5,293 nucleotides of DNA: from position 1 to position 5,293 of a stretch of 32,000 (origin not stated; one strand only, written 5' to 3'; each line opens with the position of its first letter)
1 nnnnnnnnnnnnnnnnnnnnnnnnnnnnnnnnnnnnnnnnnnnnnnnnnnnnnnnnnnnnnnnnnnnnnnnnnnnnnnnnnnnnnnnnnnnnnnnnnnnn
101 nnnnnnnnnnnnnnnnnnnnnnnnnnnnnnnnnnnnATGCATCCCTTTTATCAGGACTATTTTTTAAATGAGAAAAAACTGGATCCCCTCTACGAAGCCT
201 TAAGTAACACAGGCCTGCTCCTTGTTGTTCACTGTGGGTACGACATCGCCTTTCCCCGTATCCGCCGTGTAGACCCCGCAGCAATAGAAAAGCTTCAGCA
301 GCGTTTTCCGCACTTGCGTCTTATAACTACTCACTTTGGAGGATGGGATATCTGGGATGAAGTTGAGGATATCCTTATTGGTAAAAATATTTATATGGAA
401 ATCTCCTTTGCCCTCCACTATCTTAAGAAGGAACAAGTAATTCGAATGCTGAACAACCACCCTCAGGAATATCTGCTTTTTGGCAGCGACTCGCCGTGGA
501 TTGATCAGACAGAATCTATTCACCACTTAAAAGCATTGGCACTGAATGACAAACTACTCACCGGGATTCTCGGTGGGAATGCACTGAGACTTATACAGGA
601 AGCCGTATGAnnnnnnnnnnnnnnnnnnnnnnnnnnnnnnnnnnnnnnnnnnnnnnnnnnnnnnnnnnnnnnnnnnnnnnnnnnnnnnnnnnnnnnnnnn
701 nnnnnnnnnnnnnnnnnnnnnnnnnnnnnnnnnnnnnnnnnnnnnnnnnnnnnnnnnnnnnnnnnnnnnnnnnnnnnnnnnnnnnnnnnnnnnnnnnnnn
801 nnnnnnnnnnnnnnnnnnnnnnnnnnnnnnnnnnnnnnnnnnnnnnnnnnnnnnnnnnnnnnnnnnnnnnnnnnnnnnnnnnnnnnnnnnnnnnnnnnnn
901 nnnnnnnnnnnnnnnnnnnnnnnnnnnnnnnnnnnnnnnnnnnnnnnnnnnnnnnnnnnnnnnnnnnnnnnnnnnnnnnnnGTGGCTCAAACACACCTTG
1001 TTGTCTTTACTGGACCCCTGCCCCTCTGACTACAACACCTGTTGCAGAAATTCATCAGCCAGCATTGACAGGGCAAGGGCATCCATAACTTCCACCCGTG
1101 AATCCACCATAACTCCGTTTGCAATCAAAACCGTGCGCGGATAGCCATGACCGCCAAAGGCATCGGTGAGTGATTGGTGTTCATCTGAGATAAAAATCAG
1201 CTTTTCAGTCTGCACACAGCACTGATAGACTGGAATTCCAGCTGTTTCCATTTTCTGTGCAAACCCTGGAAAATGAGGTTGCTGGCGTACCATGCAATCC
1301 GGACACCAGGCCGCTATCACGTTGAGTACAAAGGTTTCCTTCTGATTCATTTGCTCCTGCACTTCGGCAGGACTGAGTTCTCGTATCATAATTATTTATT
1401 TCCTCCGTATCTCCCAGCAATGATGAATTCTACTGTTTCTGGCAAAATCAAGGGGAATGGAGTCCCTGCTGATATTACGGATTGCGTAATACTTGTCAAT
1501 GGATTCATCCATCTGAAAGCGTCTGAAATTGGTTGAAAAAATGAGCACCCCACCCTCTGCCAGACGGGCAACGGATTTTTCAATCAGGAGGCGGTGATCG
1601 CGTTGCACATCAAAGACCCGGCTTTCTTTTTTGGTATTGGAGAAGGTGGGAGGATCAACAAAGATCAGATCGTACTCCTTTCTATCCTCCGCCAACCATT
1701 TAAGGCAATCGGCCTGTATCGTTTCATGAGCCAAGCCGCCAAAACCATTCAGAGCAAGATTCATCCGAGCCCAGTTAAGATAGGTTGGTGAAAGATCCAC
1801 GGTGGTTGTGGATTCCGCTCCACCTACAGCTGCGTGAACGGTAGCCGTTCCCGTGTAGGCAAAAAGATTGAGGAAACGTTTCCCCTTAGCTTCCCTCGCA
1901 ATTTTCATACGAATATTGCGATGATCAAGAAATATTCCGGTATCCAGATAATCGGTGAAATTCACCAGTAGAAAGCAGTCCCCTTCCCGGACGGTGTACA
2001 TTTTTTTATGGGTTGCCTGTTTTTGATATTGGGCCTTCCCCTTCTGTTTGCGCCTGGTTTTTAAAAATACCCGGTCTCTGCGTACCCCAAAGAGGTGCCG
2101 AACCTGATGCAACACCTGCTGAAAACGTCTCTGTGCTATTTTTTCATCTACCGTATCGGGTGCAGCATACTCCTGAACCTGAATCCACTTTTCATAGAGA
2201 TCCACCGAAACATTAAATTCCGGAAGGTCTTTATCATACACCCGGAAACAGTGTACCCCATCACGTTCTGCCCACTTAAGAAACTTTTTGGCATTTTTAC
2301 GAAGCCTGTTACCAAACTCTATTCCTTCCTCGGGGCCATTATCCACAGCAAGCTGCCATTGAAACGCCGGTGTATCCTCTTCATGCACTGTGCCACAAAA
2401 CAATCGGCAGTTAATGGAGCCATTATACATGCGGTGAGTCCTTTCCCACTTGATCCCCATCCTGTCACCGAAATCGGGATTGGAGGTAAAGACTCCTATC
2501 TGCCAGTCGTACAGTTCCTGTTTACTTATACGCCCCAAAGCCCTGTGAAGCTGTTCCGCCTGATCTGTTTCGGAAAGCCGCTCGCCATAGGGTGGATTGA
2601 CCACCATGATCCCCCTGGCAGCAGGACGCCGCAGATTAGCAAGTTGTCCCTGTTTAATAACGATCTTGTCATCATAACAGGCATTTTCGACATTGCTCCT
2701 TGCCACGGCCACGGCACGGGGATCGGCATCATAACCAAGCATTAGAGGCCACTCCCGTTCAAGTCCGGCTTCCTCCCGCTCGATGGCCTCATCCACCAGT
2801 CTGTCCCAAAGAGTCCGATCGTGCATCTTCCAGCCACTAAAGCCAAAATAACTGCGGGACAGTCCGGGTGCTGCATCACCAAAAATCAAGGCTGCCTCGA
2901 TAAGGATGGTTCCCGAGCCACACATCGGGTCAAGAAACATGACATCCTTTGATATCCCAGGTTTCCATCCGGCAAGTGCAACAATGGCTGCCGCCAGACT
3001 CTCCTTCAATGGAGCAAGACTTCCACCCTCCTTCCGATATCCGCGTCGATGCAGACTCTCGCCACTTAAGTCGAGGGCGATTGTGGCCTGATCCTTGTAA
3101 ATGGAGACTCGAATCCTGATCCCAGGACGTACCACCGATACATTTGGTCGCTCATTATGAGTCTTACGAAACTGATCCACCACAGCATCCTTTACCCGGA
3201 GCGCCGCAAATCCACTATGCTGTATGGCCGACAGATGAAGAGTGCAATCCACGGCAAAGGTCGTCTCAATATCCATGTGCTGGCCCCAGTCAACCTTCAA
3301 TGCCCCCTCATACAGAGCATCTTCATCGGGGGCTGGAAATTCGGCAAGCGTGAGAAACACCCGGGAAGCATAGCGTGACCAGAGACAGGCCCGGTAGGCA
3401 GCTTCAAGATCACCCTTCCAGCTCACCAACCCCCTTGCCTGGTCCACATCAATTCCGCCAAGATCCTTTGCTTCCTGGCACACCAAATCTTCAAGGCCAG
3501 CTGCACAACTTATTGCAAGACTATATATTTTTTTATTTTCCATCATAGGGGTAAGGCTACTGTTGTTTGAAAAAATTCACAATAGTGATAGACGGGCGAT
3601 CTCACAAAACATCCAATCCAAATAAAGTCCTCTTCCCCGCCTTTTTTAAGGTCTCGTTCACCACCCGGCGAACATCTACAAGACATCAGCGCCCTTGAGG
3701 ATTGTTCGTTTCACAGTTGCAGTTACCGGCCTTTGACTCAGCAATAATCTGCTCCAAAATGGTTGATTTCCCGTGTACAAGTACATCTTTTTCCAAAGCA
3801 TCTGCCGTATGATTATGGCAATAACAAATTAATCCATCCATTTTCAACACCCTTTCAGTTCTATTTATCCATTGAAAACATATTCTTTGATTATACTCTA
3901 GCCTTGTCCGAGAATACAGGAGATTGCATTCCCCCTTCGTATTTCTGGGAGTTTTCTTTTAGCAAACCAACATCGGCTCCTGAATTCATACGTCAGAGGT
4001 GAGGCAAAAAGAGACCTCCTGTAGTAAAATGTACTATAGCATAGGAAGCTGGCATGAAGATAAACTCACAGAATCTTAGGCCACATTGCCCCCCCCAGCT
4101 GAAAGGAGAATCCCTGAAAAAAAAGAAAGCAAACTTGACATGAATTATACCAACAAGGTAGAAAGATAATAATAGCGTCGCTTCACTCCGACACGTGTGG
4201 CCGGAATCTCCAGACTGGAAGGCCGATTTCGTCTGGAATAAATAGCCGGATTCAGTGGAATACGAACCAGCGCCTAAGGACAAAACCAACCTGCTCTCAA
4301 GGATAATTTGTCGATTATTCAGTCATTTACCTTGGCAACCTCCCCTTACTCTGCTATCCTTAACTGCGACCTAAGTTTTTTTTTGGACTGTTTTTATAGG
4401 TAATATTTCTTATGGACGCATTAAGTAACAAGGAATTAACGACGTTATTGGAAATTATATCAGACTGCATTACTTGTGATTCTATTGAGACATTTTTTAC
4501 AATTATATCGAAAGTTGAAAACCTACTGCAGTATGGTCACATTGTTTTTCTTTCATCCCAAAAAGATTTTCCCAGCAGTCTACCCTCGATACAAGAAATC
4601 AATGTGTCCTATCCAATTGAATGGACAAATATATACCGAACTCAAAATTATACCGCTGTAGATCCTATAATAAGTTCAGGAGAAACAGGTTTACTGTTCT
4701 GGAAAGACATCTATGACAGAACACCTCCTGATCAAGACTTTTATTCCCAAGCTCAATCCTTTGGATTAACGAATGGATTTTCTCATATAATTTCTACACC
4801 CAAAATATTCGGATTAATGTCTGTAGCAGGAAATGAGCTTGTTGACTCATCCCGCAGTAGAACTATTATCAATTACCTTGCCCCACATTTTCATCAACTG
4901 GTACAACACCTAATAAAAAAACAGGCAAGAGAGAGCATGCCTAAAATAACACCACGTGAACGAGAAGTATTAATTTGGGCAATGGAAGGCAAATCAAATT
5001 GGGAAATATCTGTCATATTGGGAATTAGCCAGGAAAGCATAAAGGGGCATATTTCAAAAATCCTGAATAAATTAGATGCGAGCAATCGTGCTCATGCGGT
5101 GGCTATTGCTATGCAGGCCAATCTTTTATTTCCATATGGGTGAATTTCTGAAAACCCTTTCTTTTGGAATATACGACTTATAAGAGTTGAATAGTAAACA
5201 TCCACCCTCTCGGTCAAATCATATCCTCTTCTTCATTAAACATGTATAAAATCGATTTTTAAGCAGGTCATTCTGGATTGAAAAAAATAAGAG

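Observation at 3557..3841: Unannotated candidate selenoprotein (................-R-U-C) with a SECIS-like hairpin, directly upstream of rlmL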

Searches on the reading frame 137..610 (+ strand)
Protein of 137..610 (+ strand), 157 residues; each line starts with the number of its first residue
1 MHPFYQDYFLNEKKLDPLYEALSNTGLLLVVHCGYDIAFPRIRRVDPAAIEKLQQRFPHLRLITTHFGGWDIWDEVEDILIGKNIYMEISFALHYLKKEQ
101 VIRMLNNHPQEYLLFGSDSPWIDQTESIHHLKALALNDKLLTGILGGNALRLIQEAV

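Call 27: search_protein_families(library=pfam, proteins=[window:137-610:+], max_evalue=0.001)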
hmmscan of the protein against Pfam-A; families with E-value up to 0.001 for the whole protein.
window:137-610:+ (157 aa): 1 family
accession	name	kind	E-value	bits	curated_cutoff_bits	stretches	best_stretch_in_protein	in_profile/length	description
PF04909.20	Amidohydro_2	-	1.6e-18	68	26.4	1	7-152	118-286/289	Amidohydrolase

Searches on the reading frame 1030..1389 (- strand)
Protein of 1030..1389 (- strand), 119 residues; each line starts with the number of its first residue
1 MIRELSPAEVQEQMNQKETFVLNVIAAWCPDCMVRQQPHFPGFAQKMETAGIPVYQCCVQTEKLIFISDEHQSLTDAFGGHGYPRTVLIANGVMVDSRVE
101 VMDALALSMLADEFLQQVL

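Call 27: search_protein_families(library=pfam, proteins=[window:1030-1389:-], max_evalue=0.001)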
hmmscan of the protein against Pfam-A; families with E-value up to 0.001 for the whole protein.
window:1030-1389:- (119 aa): 2 families
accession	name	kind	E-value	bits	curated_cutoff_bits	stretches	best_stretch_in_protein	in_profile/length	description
PF08534.16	Redoxin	-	0.00023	21.4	26.6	0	13-102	24-136/148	Redoxin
PF00085.26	Thioredoxin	-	0.00027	21.3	23.5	1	4-103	4-93/103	Thioredoxin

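Call 66: search_protein_families(library=ncbifam, proteins=[window:1030-1389:-], max_evalue=0.001)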
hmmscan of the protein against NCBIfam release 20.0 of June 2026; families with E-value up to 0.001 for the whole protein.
window:1030-1389:- (119 aa): 1 family
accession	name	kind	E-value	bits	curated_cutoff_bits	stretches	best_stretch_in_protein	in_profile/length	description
TIGR00385.1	dsbE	subfamily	0.00047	19.8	123.15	0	10-35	56-81/173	DsbE family thiol:disulfide interchange protein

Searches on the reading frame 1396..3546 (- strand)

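Call 27: search_protein_families(library=pfam, proteins=[window:1396-3546:-], max_evalue=0.001)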
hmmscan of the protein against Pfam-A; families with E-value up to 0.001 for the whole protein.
window:1396-3546:- (716 aa): 8 families
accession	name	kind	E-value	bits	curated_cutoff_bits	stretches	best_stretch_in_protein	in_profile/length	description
PF01170.24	UPF0020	-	7.8e-47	160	22.3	1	168-381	1-194/197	RMKL-like, methyltransferase domain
PF02926.22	THUMP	-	7.9e-19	68.3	20.6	1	74-159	3-84/84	THUMP domain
PF22020.1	RlmL_1st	-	1.7e-18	66.8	27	1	10-64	2-55/55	RlmL ferredoxin-like domain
PF10672.15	Methyltrans_SAM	-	3.9e-18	66.1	27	1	491-674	60-240/286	S-adenosylmethionine-dependent methyltransferase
PF03602.21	Cons_hypoth95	-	1e-12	48.5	24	1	549-655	36-143/182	Conserved hypothetical protein 95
PF05175.20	MTS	-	1.3e-07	31.8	23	0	571-673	48-141/170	Methyltransferase small domain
PF13649.12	Methyltransf_25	-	1.7e-05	25.9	27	0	565-630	8-70/97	Methyltransferase domain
PF13847.12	Methyltransf_31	-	2.7e-05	24.3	27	0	554-669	3-108/145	Methyltransferase domain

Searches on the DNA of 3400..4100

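Call 8: search_rna_families(source=window, start=3400, end=4100, threshold=evalue, max_evalue=10, show_alignments=3)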
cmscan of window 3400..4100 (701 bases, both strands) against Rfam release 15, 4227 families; matches with E-value up to 10: 0.
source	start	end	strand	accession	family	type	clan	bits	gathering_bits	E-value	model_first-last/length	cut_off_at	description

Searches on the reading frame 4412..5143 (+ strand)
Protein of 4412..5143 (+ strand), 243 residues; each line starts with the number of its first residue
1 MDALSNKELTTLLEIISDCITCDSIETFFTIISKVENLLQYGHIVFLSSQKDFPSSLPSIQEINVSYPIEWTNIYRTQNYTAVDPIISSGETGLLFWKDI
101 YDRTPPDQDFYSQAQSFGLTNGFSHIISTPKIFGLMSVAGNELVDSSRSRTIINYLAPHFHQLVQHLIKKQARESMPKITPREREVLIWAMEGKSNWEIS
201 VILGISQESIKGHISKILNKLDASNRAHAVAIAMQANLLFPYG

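Call 27: search_protein_families(library=pfam, proteins=[window:4412-5143:+], max_evalue=0.001)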
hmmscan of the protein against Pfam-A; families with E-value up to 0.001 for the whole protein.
window:4412-5143:+ (243 aa): 4 families
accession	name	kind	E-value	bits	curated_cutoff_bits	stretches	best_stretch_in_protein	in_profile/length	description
PF00196.25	GerE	-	6.4e-18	64.6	23.5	1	179-233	3-57/57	Bacterial regulatory proteins, luxR family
PF03472.21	Autoind_bind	-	9e-16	58.2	23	1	29-162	6-147/149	Autoinducer binding domain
PF08281.18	Sigma70_r4_2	-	3.5e-06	27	25.7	1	173-221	5-54/54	Sigma-70, region 4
PF04545.22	Sigma70_r4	-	9.3e-05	22.3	24.1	1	178-221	4-48/50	Sigma-70, region 4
